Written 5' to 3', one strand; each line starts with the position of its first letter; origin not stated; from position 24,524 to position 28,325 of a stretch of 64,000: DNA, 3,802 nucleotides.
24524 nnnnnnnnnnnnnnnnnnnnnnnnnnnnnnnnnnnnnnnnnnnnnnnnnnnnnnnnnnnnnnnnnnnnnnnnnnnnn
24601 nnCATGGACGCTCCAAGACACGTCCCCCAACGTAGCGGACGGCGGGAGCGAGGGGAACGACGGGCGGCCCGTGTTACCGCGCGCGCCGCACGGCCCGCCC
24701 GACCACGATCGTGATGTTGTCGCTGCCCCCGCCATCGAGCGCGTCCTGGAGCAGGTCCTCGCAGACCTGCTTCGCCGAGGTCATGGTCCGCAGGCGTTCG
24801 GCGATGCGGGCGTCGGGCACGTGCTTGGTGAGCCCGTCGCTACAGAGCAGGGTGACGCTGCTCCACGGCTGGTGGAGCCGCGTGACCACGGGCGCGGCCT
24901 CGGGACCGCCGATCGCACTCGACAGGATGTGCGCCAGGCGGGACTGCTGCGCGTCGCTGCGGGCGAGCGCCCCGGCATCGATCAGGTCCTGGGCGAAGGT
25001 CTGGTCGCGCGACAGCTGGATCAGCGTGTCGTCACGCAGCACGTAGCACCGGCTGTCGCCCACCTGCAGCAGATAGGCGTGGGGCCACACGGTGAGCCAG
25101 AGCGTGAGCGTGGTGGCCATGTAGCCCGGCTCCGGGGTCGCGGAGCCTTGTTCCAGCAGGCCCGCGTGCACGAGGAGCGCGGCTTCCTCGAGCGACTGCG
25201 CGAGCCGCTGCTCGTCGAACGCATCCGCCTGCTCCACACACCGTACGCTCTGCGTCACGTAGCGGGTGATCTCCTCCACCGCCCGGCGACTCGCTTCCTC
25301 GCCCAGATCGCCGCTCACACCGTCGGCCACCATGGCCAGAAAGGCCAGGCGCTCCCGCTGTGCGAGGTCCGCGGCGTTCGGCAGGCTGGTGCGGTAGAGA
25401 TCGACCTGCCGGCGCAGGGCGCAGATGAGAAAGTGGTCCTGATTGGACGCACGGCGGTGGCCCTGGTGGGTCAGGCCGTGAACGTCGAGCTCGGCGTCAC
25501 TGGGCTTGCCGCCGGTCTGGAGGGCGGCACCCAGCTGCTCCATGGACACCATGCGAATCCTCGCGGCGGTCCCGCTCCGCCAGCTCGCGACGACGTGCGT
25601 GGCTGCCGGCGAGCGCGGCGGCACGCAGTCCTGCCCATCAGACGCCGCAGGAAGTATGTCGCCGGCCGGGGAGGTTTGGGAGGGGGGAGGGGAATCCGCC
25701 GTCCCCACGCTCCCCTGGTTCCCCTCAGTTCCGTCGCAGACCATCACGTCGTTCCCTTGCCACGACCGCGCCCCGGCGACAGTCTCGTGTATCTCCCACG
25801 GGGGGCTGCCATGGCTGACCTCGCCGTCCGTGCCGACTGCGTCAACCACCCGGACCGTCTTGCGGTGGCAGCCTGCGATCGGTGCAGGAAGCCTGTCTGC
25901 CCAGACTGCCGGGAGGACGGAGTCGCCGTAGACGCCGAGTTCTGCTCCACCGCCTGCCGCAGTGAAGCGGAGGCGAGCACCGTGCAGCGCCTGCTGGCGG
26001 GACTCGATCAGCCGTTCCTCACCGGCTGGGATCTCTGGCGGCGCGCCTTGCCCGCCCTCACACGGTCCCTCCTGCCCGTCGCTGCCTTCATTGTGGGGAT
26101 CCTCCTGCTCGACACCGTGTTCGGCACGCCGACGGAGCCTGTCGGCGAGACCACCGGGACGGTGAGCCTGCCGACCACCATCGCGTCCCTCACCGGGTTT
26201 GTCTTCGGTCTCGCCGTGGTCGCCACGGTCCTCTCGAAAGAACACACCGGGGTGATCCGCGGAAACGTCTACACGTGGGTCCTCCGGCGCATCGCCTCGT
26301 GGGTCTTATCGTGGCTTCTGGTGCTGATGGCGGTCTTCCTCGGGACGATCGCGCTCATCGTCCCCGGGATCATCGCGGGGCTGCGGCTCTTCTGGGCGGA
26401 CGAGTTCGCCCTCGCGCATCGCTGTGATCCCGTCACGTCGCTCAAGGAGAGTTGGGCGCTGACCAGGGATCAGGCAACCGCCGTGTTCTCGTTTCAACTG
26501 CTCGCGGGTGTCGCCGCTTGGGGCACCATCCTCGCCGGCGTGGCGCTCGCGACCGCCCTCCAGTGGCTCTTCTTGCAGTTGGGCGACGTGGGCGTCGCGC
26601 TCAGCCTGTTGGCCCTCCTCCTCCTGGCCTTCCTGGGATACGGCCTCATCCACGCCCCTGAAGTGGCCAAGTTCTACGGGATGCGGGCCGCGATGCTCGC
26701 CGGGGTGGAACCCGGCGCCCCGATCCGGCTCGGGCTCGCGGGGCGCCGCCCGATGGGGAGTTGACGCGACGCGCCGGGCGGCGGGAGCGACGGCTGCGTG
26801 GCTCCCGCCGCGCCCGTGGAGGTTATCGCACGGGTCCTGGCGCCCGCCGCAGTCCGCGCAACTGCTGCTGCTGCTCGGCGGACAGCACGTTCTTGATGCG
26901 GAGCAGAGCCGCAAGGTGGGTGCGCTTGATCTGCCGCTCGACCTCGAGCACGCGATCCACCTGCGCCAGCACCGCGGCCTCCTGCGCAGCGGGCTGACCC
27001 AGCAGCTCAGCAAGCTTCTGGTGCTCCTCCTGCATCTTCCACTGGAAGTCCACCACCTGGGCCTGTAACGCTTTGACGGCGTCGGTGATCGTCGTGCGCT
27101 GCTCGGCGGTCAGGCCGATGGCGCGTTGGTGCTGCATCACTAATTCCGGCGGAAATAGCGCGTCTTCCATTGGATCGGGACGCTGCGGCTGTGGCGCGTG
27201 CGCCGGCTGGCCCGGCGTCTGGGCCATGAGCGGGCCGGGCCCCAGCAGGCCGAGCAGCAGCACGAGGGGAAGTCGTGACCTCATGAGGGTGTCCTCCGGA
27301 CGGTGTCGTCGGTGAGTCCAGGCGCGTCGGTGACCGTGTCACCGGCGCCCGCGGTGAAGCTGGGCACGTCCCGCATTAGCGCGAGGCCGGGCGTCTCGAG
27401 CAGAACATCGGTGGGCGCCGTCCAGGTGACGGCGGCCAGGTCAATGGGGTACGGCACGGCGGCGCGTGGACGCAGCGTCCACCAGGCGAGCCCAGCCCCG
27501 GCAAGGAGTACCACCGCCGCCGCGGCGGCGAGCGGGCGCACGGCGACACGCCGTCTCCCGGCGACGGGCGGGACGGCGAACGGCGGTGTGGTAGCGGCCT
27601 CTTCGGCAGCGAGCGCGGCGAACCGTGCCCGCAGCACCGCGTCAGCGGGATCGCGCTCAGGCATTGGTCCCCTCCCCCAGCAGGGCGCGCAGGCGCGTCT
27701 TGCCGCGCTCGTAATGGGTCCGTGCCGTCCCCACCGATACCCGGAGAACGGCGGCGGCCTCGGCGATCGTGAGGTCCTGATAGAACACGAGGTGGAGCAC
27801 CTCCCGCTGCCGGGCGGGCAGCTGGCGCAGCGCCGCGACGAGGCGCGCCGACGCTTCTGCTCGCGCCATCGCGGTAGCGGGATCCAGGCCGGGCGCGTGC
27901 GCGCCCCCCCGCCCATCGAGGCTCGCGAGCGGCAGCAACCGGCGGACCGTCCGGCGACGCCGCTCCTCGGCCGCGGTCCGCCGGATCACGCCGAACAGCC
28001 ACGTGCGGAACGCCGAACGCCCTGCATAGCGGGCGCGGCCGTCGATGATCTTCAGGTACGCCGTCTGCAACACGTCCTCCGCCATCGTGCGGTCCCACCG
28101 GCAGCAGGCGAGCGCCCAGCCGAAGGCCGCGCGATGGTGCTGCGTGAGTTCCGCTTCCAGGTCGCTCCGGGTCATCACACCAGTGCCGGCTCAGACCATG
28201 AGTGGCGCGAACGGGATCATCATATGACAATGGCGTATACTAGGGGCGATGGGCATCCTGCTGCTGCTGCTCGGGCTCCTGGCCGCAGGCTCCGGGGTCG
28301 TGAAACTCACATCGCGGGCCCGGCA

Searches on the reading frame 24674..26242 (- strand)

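Call 64: search_protein_families(library=pfam, proteins=[window:24674-26242:-], max_evalue=0.00001)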
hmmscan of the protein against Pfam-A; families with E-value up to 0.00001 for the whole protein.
window:24674-26242:- (522 aa): 2 families
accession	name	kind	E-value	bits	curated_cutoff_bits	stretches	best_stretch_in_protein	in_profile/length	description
PF13672.11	PP2C_2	-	1.6e-08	34.8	24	1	295-487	19-191/209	Protein phosphatase 2C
PF00481.26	PP2C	-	8.9e-08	32.5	20.3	0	316-416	39-142/255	Protein phosphatase 2C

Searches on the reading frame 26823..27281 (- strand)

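Call 64: search_protein_families(library=pfam, proteins=[window:26823-27281:-], max_evalue=0.00001)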
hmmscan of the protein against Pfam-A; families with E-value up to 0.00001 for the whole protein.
window:26823-27281:- (152 aa): 1 family
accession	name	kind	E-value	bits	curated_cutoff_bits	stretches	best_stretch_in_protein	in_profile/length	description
PF13801.11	Metal_resist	-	2.5e-10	41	29.2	1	8-140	3-125/125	Heavy-metal resistance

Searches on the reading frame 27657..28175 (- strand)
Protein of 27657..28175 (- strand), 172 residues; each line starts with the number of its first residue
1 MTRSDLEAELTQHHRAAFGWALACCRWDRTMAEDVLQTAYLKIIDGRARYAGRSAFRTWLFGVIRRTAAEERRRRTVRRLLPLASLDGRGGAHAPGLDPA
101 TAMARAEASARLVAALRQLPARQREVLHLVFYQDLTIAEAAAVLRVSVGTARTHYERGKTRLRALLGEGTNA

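Call 64: search_protein_families(library=pfam, proteins=[window:27657-28175:-], max_evalue=0.00001)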
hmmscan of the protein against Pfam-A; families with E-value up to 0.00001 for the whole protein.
window:27657-28175:- (172 aa): 3 families
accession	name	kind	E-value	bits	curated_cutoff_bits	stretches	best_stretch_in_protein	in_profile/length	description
PF08281.18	Sigma70_r4_2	-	1.1e-13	51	25.7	1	111-162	3-54/54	Sigma-70, region 4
PF04545.22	Sigma70_r4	-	8.2e-13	48.1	24.1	1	115-163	1-49/50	Sigma-70, region 4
PF04542.20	Sigma70_r2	-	4.3e-09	36.5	24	1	11-76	3-69/71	Sigma-70 region 2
